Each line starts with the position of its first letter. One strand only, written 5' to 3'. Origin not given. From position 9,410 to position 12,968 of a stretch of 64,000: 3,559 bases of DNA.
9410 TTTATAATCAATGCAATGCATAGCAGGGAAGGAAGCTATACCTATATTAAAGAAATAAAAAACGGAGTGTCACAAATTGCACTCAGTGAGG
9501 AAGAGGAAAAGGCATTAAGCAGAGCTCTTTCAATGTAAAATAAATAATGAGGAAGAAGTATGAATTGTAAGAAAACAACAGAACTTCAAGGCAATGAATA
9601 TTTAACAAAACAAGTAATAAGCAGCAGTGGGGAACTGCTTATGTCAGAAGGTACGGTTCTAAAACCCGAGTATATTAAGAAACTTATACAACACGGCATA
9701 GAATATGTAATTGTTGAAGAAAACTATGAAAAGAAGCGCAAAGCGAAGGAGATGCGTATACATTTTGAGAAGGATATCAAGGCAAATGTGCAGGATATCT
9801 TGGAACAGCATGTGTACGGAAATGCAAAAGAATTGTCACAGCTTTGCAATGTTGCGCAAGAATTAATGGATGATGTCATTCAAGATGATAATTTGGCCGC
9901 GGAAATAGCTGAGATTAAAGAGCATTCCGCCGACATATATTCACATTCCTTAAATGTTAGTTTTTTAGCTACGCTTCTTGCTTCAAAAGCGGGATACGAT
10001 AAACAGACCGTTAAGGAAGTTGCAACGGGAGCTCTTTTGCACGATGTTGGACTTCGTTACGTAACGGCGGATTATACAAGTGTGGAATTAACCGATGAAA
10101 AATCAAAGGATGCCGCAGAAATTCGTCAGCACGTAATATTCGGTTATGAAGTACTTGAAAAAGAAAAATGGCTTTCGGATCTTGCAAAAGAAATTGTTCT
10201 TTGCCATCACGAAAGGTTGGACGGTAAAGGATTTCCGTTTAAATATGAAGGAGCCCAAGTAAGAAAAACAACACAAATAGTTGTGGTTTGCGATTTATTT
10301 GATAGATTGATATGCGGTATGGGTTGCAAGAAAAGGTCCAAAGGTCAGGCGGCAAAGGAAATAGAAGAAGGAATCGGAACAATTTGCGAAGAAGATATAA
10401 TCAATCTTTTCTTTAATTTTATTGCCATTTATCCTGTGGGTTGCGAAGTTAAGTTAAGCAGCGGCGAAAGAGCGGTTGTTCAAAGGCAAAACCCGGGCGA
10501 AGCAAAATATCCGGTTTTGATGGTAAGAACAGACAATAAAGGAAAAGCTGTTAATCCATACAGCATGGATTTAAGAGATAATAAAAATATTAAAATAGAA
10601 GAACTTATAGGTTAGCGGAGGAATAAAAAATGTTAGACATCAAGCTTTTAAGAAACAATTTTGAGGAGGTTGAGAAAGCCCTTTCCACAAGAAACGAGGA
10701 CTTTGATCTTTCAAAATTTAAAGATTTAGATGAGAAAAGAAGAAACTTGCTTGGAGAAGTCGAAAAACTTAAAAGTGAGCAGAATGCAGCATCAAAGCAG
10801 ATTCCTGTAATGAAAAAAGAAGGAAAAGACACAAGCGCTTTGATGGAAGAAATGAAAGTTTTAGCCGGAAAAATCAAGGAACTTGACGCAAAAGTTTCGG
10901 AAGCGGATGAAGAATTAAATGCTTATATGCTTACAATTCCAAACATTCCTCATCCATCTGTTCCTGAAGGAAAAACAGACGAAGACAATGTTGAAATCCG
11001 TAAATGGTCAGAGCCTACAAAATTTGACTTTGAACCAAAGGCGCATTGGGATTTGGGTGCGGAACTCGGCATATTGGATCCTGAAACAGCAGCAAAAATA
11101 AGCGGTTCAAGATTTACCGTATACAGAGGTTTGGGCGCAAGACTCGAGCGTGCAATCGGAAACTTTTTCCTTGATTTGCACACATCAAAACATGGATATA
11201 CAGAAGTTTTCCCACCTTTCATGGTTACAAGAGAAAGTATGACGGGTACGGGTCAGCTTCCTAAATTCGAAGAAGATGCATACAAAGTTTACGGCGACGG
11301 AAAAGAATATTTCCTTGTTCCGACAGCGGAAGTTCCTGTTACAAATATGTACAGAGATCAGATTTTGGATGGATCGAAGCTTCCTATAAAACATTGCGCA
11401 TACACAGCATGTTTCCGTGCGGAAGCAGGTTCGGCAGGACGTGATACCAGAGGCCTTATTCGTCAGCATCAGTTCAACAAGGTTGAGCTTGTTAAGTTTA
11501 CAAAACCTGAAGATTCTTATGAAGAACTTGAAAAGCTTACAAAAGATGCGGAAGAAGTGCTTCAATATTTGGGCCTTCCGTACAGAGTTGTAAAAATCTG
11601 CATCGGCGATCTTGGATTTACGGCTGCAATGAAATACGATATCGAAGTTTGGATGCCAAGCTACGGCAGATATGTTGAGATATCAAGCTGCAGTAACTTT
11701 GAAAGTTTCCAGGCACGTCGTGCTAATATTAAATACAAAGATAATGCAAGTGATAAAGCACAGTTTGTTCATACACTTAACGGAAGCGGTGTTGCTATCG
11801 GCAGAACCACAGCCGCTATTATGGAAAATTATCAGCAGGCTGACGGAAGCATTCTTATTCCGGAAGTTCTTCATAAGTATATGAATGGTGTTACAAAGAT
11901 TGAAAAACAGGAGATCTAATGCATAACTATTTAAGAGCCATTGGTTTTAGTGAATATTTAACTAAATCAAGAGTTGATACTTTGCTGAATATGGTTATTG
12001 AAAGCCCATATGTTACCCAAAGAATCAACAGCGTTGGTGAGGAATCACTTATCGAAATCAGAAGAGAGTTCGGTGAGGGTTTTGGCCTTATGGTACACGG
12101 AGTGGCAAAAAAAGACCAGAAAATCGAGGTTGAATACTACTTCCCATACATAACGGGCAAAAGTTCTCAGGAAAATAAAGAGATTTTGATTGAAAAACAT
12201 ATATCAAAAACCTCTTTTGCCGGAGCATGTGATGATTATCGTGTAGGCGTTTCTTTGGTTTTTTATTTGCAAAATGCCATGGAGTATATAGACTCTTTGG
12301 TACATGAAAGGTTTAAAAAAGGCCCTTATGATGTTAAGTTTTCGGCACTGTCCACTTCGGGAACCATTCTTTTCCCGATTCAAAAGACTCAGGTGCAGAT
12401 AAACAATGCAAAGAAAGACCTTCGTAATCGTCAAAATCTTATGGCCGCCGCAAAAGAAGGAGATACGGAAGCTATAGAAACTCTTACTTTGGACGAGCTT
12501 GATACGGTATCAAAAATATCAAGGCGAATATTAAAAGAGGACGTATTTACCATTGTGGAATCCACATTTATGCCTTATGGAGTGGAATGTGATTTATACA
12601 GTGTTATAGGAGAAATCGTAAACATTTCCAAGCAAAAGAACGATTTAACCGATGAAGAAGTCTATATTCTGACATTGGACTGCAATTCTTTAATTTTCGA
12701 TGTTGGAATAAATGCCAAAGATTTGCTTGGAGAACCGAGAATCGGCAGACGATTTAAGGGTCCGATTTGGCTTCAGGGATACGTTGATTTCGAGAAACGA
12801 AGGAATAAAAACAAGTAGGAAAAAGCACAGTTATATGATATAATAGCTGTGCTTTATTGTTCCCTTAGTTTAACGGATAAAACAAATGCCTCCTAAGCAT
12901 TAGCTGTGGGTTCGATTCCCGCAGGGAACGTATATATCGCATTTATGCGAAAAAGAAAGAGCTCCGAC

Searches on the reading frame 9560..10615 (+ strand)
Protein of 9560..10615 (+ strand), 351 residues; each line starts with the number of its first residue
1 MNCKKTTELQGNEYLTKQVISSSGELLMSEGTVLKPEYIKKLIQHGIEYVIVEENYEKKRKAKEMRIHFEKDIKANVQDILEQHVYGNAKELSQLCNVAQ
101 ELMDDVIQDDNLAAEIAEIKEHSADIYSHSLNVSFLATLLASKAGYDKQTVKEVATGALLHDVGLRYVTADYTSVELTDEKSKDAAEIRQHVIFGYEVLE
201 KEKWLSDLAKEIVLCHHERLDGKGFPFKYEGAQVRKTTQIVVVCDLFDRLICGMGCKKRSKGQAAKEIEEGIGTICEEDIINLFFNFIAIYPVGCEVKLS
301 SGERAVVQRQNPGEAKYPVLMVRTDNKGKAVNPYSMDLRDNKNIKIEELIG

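Call 18: search_protein_families(library=pfam, proteins=[window:9560-10615:+], max_evalue=0.01)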
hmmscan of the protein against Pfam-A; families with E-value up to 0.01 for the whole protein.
window:9560-10615:+ (351 aa): 3 families
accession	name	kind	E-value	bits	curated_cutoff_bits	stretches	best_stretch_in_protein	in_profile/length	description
PF01966.28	HD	-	6.3e-14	52.7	22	1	127-250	2-113/116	HD domain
PF13487.12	HD_5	-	1.1e-12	48.5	27.2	1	119-270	7-160/170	HD domain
PF08668.18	HDOD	-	9.7e-05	22.4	22.9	1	122-168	91-135/196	HDOD domain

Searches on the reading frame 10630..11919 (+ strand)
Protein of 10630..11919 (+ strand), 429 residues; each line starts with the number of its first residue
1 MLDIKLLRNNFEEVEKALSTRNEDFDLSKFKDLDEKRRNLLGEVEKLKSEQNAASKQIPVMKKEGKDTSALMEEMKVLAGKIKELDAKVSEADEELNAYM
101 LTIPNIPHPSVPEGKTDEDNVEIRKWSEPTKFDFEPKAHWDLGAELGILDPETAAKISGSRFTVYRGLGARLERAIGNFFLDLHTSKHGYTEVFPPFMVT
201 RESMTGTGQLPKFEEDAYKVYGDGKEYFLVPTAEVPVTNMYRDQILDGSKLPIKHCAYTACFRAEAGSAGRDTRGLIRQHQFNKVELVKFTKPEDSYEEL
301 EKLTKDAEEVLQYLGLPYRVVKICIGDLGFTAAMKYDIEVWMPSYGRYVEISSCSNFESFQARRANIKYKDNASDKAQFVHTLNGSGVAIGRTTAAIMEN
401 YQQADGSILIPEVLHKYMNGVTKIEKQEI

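Call 18: search_protein_families(library=pfam, proteins=[window:10630-11919:+], max_evalue=0.01)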
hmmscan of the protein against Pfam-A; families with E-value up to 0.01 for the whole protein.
window:10630-11919:+ (429 aa): 2 families
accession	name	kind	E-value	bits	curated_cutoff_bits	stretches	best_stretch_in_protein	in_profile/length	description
PF00587.30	tRNA-synt_2b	-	4.8e-45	154.3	29.3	1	218-401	1-179/179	tRNA synthetase class II core domain (G, H, P, S and T)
PF02403.27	Seryl_tRNA_N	-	1.7e-32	112.3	28.2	1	1-107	1-108/108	Seryl-tRNA synthetase N-terminal domain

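Call 75: list_cluster_members(proteins=[window:10630-11919:+, window:11919-12818:+, window:59538-60893:+, window:62076-63482:+, window:1672-3051:+, window:3071-4954:+])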
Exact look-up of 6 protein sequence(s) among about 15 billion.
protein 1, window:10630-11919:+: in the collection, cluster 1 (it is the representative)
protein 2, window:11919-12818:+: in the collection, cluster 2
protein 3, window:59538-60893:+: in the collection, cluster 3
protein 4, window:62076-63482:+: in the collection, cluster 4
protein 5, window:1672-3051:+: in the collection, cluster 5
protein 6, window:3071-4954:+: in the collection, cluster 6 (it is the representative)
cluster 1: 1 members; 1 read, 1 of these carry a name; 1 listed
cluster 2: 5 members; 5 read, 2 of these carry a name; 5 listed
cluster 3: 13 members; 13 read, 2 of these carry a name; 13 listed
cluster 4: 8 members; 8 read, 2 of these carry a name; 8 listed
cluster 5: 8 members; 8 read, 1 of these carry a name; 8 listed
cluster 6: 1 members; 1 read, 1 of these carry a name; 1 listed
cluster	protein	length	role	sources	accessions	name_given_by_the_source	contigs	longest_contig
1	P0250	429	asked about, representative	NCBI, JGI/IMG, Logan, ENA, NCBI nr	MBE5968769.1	MAG: serine--tRNA ligase [Lachnospiraceae bacterium] | serine--tRNA ligase [Lachnospiraceae bacterium]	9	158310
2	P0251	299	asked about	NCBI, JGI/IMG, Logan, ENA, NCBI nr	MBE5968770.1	MAG: DUF3881 family protein [Lachnospiraceae bacterium] | DUF3881 family protein [Lachnospiraceae bacterium]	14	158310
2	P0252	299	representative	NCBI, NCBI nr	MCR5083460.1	MAG: DUF3881 family protein [Parasporobacterium sp.] | DUF3881 family protein [Parasporobacterium sp.]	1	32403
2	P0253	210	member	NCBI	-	-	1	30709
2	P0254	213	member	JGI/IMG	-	-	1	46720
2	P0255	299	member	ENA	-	-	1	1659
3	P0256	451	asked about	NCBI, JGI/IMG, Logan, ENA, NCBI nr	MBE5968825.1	MAG: D-alanyl-D-alanine carboxypeptidase [Lachnospiraceae bacterium] | D-alanyl-D-alanine carboxypeptidase [Lachnospiraceae bacterium]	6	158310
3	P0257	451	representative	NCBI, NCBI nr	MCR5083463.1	MAG: D-alanyl-D-alanine carboxypeptidase [Parasporobacterium sp.] | D-alanyl-D-alanine carboxypeptidase [Parasporobacterium sp.]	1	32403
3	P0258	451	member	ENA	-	-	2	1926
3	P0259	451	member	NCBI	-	-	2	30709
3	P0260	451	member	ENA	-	-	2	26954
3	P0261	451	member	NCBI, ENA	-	-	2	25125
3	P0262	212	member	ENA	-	-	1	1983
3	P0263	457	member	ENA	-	-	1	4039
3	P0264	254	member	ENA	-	-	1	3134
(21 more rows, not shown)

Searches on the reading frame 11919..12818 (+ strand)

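Call 18: search_protein_families(library=pfam, proteins=[window:11919-12818:+], max_evalue=0.01)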
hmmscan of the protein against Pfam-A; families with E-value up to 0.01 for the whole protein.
window:11919-12818:+ (299 aa): 1 family
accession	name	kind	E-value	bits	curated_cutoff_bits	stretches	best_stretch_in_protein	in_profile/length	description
PF12997.12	DUF3881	-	3e-111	371.6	27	1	5-287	1-283/283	Domain of unknown function, E. rectale Gene description (DUF3881)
